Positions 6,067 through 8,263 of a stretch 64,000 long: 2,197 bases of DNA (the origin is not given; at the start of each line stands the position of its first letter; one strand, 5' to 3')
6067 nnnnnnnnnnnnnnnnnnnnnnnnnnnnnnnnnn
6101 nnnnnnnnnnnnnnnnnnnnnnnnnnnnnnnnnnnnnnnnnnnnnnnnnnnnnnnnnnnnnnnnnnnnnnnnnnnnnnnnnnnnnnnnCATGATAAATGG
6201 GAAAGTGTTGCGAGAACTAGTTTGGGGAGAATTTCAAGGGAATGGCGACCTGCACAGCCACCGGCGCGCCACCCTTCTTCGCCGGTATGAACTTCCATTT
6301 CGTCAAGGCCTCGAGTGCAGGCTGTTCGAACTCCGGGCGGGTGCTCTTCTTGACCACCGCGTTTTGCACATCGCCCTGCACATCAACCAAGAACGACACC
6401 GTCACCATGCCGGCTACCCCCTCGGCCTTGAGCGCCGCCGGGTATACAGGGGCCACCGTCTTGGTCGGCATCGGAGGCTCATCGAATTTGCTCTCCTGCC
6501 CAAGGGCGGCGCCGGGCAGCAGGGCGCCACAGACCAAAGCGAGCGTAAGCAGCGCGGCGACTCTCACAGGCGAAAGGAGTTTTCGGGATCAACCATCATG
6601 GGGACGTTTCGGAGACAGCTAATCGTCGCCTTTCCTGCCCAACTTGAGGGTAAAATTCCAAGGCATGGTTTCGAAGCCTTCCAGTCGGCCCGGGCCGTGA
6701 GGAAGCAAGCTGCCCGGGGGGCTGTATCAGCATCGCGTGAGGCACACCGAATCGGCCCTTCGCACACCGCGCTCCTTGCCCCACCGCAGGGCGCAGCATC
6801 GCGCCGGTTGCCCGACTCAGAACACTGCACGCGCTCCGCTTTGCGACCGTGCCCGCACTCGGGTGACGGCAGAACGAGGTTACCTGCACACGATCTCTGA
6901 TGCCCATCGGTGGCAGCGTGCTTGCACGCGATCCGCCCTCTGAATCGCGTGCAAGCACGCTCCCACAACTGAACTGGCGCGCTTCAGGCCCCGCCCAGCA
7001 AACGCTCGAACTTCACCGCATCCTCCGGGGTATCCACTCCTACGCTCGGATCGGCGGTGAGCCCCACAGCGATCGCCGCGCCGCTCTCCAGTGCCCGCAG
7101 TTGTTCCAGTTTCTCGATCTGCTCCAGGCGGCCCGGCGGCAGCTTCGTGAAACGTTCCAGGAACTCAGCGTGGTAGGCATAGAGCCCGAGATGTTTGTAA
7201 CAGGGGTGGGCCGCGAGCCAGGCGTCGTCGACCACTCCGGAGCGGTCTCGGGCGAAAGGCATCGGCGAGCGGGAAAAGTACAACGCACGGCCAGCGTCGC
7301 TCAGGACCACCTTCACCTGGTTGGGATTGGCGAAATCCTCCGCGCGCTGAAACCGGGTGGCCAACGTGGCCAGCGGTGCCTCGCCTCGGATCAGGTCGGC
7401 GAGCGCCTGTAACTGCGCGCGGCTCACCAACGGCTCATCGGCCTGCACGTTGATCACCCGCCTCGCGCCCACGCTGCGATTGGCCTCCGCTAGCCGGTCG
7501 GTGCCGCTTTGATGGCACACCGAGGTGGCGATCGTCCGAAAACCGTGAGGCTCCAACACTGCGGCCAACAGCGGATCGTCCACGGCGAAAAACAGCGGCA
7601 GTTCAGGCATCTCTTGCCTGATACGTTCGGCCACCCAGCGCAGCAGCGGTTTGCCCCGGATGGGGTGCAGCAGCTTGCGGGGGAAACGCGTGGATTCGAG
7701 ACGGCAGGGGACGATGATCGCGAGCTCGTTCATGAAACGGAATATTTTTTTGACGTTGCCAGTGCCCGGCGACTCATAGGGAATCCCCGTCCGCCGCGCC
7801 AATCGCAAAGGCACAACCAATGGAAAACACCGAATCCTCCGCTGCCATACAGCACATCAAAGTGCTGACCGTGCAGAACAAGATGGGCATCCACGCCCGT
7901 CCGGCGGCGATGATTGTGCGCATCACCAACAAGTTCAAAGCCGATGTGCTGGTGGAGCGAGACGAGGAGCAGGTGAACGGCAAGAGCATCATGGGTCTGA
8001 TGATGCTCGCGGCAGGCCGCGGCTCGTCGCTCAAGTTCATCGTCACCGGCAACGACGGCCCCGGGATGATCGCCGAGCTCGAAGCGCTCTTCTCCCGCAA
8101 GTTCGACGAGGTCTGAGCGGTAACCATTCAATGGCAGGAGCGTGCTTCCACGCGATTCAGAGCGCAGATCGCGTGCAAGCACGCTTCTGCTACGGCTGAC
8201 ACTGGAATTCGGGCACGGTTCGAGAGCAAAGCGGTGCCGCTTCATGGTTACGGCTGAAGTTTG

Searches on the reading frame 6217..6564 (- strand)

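Call 12: search_protein_families(library=pfam, proteins=[window:6217-6564:-], max_evalue=0.001)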
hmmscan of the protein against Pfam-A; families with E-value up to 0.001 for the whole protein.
window:6217-6564:- (115 aa): 1 family
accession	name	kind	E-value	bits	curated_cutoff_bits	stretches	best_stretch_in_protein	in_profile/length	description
PF03544.19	TonB_C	-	6.3e-18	65.4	24.6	1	38-113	2-78/79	Gram-negative bacterial TonB protein C-terminal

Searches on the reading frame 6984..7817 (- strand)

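Call 12: search_protein_families(library=pfam, proteins=[window:6984-7817:-], max_evalue=0.001)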
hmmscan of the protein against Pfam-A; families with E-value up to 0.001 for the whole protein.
window:6984-7817:- (277 aa): 2 families
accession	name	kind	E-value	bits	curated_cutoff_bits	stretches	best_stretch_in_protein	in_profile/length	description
PF02348.25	CTP_transf_3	-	2e-41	142.6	22.6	1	33-248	1-216/217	Cytidylyltransferase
PF12804.13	NTP_transf_3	-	1.2e-07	32.5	27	1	47-183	15-128/160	MobA-like NTP transferase domain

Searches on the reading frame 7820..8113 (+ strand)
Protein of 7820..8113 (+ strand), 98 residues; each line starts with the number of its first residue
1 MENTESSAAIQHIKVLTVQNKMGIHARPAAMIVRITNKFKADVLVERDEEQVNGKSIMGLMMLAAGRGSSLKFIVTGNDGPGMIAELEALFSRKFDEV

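Call 12: search_protein_families(library=pfam, proteins=[window:7820-8113:+], max_evalue=0.001)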
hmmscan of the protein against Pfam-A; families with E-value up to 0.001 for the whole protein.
window:7820-8113:+ (98 aa): 1 family
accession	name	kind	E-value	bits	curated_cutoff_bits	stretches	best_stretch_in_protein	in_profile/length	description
PF00381.24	PTS-HPr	-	3.3e-25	88.4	23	1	15-92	4-80/81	PTS HPr component phosphorylation site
